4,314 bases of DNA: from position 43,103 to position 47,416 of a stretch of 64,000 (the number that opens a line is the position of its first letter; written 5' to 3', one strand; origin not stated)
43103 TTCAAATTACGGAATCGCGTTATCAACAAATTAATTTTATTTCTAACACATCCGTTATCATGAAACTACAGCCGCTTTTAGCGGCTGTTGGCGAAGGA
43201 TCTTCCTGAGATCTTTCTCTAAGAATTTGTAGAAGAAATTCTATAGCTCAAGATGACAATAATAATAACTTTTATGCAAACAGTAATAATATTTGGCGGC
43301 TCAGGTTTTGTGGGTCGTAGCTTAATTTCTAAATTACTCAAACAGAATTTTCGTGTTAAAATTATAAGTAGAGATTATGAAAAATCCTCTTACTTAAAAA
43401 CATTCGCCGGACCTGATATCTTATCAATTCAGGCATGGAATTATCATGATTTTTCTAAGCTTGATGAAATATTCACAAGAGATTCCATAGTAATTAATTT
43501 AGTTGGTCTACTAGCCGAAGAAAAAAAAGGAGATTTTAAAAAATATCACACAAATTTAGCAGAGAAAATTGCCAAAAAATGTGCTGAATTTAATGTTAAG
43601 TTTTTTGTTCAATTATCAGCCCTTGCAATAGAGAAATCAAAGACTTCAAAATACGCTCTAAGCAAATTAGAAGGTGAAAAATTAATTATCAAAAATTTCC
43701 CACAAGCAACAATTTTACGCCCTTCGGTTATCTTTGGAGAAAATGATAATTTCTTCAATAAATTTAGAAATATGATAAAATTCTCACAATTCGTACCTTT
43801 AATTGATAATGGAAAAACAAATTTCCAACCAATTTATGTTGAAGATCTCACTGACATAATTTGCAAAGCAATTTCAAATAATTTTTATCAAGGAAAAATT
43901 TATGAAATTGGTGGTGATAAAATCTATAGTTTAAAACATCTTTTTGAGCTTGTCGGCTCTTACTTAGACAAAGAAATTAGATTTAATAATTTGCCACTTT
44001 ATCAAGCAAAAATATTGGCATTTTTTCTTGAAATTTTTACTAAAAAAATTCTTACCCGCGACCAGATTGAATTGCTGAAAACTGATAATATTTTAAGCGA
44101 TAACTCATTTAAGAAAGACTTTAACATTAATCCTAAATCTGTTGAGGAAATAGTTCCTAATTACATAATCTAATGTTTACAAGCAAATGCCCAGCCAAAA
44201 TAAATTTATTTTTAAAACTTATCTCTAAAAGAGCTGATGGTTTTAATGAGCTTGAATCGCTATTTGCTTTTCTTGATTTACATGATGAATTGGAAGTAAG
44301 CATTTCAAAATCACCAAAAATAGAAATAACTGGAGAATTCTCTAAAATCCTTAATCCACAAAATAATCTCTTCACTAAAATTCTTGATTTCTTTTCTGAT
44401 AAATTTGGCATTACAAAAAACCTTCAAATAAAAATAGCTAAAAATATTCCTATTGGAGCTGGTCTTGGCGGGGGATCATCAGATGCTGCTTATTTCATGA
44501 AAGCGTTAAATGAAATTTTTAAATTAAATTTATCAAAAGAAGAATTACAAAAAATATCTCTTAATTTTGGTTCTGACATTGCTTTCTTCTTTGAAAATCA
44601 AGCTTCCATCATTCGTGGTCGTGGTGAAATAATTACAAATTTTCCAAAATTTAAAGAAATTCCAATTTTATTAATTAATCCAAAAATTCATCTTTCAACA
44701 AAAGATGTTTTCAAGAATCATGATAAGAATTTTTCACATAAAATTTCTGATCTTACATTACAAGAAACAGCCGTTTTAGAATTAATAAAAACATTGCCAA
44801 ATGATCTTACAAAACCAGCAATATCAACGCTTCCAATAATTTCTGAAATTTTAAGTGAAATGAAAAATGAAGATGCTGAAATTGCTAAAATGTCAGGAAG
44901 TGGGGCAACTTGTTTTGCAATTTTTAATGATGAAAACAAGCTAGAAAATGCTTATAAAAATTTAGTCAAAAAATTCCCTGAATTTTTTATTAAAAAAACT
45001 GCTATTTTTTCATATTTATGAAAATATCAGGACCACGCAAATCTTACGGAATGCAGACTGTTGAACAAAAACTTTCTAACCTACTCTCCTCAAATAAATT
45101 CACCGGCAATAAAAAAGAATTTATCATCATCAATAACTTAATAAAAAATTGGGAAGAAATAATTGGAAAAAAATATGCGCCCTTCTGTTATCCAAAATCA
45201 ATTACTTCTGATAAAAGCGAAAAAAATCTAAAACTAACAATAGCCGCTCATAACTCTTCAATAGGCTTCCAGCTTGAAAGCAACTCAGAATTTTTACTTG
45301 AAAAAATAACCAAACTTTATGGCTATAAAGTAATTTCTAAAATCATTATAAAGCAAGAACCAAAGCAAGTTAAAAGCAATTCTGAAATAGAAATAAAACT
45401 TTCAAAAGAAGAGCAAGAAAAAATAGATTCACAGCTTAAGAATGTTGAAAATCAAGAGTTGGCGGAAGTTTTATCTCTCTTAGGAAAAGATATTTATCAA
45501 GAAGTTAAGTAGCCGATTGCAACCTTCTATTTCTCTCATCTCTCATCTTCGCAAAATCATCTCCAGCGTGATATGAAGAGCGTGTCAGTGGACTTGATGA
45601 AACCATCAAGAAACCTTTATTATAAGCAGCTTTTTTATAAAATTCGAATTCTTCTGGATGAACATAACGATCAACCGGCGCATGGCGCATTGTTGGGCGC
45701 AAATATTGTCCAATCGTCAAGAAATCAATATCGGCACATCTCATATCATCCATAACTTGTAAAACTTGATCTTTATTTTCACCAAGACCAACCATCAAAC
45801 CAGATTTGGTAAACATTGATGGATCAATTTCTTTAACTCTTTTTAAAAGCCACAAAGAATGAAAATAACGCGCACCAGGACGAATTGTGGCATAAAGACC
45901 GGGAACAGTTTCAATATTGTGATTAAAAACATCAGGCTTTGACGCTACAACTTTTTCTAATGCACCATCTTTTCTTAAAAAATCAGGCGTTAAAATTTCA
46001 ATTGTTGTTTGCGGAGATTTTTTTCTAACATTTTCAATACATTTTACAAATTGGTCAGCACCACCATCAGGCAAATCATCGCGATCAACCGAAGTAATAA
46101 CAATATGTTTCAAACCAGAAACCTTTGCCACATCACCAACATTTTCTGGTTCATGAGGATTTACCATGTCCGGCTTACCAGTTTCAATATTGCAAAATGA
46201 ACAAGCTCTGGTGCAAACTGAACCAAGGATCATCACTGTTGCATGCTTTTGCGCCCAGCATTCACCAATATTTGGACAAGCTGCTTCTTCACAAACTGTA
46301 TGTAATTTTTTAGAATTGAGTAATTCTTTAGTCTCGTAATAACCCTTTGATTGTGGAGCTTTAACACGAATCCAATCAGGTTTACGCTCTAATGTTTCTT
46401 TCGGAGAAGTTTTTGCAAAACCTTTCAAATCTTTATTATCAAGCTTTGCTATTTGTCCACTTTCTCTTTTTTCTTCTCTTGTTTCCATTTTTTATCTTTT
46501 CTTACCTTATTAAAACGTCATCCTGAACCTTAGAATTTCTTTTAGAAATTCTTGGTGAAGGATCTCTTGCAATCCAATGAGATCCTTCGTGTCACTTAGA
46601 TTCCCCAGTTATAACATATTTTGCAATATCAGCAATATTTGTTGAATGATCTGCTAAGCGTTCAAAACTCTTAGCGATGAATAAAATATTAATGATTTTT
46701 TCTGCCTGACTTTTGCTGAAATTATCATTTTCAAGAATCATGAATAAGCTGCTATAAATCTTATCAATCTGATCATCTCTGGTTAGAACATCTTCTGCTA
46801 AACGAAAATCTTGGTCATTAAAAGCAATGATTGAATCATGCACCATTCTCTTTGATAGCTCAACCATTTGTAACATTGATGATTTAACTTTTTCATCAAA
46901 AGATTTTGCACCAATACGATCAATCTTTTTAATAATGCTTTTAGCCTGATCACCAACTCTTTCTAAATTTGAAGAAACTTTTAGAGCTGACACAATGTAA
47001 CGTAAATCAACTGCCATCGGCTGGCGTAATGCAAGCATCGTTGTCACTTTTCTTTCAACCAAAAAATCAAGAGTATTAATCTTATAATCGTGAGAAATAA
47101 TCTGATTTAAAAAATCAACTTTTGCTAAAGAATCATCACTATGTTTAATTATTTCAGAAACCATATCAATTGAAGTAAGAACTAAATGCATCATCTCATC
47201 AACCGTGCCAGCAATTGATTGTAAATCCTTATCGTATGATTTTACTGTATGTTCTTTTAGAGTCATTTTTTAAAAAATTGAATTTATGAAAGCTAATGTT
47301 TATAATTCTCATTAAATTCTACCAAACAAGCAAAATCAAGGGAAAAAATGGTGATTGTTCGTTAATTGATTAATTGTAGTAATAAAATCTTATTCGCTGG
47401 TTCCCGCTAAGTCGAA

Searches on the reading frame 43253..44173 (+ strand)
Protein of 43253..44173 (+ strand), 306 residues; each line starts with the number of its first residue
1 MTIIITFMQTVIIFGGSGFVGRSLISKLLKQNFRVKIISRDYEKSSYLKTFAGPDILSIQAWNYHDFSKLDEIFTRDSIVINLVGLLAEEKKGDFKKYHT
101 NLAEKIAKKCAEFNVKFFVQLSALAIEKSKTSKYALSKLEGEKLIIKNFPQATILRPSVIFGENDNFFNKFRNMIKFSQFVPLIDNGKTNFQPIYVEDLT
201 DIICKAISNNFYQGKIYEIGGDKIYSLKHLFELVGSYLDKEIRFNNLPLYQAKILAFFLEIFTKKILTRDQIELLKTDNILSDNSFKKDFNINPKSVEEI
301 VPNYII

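Call 13: search_protein_families(library=pfam, proteins=[window:43253-44173:+], max_evalue=0.00001)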
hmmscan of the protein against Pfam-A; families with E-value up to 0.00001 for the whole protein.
window:43253-44173:+ (306 aa): 6 families
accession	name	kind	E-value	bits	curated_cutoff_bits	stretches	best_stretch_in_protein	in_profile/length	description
PF01370.27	Epimerase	-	3e-15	56.8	20.9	1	11-220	1-240/240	NAD dependent epimerase/dehydratase family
PF04321.23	RmlD_sub_bind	-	8.5e-12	45.2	27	1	10-212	2-202/287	RmlD substrate binding domain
PF01073.25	3Beta_HSD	-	1e-11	44.9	22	0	12-123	1-116/280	3-beta hydroxysteroid dehydrogenase/isomerase family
PF13460.12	NAD_binding_10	-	7.5e-09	36.1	27.2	1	15-160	1-146/184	NAD(P)H-binding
PF05368.20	NmrA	-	1e-07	32.3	27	1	9-250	3-245/298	NmrA-like family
PF07993.18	NAD_binding_4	-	5e-07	29.6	20.1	0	123-175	166-223/258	Male sterility protein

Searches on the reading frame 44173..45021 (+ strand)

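Call 14: search_protein_families(library=pfam, proteins=[window:44173-45021:+], max_evalue=0.00001)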
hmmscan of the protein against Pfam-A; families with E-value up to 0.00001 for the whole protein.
window:44173-45021:+ (282 aa): 2 families
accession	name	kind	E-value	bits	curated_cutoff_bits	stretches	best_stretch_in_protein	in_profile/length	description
PF00288.32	GHMP_kinases_N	-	2.6e-17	63.2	22.3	1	65-139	1-83/87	GHMP kinases N terminal domain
PF08544.19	GHMP_kinases_C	-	1.8e-10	41.5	21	1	210-269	23-84/85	GHMP kinases C terminal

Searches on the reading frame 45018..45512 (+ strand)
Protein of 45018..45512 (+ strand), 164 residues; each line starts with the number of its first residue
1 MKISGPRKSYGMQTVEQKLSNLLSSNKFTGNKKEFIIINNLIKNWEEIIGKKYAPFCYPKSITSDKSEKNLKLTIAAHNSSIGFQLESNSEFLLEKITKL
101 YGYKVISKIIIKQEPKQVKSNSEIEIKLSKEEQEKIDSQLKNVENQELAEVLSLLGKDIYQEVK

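Call 77: search_protein_families(library=pfam, proteins=[window:45018-45512:+], max_evalue=0.01)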
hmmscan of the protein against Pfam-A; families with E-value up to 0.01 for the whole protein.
window:45018-45512:+ (164 aa): 1 family
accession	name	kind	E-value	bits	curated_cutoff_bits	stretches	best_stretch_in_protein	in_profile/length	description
PF05258.17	DciA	-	8.3e-10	39.2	24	1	32-111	16-89/89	Dna[CI] antecedent, DciA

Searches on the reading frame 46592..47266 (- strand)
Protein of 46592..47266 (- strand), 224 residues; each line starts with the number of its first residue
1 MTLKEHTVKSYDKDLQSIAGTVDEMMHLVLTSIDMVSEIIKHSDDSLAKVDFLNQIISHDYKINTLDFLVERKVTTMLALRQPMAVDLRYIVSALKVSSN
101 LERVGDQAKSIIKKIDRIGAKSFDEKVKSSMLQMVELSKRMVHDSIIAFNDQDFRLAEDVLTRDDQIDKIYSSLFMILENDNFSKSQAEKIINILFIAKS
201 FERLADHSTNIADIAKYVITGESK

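Call 14: search_protein_families(library=pfam, proteins=[window:46592-47266:-], max_evalue=0.00001)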
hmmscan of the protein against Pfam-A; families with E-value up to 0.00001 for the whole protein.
window:46592-47266:- (224 aa): 1 family
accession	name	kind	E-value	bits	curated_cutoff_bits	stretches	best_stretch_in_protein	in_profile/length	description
PF01895.24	PhoU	-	8.4e-35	119.5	23.5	2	132-214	2-88/89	PhoU domain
